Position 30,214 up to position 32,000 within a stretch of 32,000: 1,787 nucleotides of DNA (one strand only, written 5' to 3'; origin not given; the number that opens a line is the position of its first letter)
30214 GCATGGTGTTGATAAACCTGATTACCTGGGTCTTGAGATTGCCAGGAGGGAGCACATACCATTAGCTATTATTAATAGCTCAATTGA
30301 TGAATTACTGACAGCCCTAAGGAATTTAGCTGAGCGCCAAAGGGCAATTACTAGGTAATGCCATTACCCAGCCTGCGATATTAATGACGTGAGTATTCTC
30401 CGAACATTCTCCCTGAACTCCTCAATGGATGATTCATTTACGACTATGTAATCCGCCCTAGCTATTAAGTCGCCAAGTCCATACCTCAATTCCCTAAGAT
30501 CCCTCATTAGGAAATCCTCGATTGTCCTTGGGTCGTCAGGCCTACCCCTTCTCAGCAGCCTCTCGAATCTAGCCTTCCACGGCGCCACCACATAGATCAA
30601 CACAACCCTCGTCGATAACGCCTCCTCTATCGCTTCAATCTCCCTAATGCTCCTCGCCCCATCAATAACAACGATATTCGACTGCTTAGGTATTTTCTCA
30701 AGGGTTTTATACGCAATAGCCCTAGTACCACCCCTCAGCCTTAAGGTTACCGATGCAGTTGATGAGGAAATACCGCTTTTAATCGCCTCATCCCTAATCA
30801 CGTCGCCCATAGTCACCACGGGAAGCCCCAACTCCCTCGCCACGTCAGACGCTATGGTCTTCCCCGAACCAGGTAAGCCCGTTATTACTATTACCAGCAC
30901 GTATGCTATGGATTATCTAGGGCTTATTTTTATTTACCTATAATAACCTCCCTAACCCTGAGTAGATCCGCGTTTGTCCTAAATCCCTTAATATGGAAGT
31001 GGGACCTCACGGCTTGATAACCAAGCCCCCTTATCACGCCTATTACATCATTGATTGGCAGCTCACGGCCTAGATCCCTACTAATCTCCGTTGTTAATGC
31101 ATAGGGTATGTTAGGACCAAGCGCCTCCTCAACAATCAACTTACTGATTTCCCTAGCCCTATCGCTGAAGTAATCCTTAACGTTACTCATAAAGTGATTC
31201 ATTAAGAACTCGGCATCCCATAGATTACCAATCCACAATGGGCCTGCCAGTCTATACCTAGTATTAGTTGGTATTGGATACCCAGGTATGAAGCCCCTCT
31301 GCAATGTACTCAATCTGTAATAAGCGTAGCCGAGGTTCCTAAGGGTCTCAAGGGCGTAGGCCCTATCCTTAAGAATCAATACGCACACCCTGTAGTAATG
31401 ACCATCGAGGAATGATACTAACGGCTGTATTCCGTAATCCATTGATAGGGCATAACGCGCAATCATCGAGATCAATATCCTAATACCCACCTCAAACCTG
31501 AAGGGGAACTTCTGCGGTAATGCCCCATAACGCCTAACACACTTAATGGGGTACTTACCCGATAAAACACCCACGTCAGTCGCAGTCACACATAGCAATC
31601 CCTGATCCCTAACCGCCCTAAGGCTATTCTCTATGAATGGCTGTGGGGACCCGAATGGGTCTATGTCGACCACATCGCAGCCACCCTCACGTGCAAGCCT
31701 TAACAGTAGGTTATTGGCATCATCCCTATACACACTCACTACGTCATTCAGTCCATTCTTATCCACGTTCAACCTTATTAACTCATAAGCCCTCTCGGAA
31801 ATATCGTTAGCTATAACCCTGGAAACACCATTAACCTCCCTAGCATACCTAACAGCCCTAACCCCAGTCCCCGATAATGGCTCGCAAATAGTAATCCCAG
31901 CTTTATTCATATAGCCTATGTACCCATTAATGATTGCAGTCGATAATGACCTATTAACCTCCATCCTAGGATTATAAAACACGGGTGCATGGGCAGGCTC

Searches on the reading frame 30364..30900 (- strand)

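Call 21: search_protein_families(library=pfam, proteins=[window:30364-30900:-], max_evalue=0.001)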
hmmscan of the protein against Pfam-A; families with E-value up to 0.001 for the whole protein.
window:30364-30900:- (178 aa): 6 families
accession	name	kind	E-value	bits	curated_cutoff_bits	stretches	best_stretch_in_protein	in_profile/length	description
PF13207.12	AAA_17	-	2.2e-15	57.6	27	1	7-128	1-133/136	AAA domain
PF13238.12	AAA_18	-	6.1e-13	49.8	29.4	1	4-123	1-116/128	AAA domain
PF13671.12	AAA_33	-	4.8e-07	30.6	27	1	3-124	1-125/143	AAA domain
PF08433.16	KTI12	-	5.9e-05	23.1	22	1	1-121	1-122/271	Chromatin associated protein KTI12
PF01202.28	SKI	-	0.0001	22.9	22.1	1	10-160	1-146/159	Shikimate kinase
PF00406.28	ADK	-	0.00032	21.3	26.8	0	6-129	1-130/151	Adenylate kinase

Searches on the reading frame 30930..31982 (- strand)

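Call 21: search_protein_families(library=pfam, proteins=[window:30930-31982:-], max_evalue=0.001)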
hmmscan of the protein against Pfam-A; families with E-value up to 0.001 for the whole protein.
window:30930-31982:- (350 aa): 4 families
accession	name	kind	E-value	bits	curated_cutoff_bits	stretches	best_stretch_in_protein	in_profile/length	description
PF02005.22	TRM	-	7.6e-84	282.5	27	1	2-347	21-375/376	N2,N2-dimethylguanosine tRNA methyltransferase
PF02475.24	TRM5-TYW2_MTfase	-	1.4e-05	25.5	28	1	37-132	45-135/164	TRM5/TYW2 methyltransferase domain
PF03602.21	Cons_hypoth95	-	8.1e-05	22.8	24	1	52-130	63-142/182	Conserved hypothetical protein 95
PF13847.12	Methyltransf_31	-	9.1e-05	22.6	27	1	27-136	2-113/145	Methyltransferase domain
